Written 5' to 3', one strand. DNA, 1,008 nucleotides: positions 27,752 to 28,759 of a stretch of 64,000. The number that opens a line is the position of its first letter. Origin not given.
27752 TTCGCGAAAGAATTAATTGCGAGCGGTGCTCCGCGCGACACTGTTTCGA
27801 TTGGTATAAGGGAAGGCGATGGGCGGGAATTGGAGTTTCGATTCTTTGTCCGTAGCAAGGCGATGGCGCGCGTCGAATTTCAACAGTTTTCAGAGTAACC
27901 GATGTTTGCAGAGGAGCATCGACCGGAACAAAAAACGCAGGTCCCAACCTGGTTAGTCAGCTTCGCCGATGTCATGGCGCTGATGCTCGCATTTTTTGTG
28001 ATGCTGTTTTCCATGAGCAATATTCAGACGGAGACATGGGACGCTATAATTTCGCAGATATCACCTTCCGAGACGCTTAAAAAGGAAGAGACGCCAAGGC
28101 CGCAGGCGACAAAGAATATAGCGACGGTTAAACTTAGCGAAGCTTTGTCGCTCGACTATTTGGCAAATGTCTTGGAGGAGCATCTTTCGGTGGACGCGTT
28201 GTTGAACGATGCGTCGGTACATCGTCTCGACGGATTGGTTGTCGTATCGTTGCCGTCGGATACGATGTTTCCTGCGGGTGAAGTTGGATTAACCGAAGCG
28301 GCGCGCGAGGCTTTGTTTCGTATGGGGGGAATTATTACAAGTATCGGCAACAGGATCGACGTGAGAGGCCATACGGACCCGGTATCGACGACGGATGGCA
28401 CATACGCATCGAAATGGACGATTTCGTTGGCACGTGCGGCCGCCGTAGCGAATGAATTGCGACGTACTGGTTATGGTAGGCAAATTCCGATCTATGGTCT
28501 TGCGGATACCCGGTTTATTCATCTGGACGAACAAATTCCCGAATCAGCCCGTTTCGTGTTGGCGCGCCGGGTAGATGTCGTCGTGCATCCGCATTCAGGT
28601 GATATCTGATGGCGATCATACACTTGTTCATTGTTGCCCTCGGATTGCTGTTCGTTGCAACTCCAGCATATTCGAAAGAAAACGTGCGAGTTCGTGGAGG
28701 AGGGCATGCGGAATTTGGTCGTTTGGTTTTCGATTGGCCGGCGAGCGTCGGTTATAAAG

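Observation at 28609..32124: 1171-aa secreted repeat/TPR protein translationally coupled to motB: candidate novel periplasmic motor scaffold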

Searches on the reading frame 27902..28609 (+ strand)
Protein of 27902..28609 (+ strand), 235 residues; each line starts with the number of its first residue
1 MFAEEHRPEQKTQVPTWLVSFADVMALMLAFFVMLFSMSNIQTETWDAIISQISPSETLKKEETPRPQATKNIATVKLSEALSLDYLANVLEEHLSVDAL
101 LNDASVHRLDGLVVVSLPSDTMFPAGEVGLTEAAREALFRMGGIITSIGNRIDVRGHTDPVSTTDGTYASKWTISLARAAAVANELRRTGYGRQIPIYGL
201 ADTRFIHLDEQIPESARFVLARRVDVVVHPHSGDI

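Call 6: search_protein_families(library=pfam, proteins=[window:27902-28609:+], max_evalue=0.01)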
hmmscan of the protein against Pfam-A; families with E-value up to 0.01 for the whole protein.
window:27902-28609:+ (235 aa): 2 families
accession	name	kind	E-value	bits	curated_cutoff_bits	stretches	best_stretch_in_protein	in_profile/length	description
PF13677.11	MotB_plug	-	1.3e-14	53.9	24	1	8-54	9-55/58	Membrane MotB of proton-channel complex MotA/MotB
PF00691.25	OmpA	-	7.7e-07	29.8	27.2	1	122-191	1-69/98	OmpA family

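Call 55: search_protein_families(library=ncbifam, proteins=[window:27902-28609:+], max_evalue=1)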
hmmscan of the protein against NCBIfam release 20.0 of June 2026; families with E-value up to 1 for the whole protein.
window:27902-28609:+ (235 aa): 25 families
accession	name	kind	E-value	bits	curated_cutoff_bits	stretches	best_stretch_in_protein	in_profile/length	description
NF006508.0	PRK08944.1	subfamily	2.6e-26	92.6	259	2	87-229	147-288/304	MotB family protein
NF006541.1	PRK09038.1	equivalog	2.4e-24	86.4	283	2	58-207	80-230/253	flagellar motor protein MotD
NF005382.1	PRK06925.1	equivalog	4.6e-23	82.7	264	1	18-228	1-223/225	flagellar motor protein MotS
NF005195.1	PRK06667.1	equivalog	4.7e-21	75.7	300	2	113-228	116-235/241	flagellar motor protein MotB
NF005236.0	PRK06742.1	equivalog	4e-16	59.2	312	1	13-188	8-184/225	flagellar motor protein MotS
NF006548.1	PRK09041.1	equivalog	3.5e-14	52.7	277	2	119-228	166-273/287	flagellar motor protein MotB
NF006285.1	PRK08457.1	equivalog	1.2e-13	51.4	250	1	17-192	16-198/253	flagellar motor protein MotB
NF005831.1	PRK07734.1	equivalog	6.1e-13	49.1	301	2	15-50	16-51/250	flagellar motor protein MotB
TIGR03350.1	type_VI_ompA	equivalog_domain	6.6e-13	48.8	139.8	1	105-228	16-137/137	type VI secretion system protein TssL, long form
NF004651.0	PRK05996.1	equivalog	2.7e-12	46.9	342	2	82-228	272-419/424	MotB family protein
NF005444.0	PRK07033.1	equivalog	7.7e-12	44.9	520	1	9-228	223-421/438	DotU family type VI secretion system protein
NF005999.0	PRK08126.1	subfamily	4.3e-08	32.4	571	1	87-228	295-430/432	hypothetical protein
NF005273.1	PRK06778.1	equivalog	4.6e-08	32.8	383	2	122-229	164-268/297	putative lateral flagellar export/assembly protein LafU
NF053611.1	YiaD_Gzip_OmpA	equivalog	1.8e-07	31.1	175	1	101-191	84-171/206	YiaD family glycine zipper/OmpA-like lipoprotein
NF006543.0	PRK09039.1-2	equivalog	3.4e-06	27.1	305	1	118-193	231-314/350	peptidoglycan -binding protein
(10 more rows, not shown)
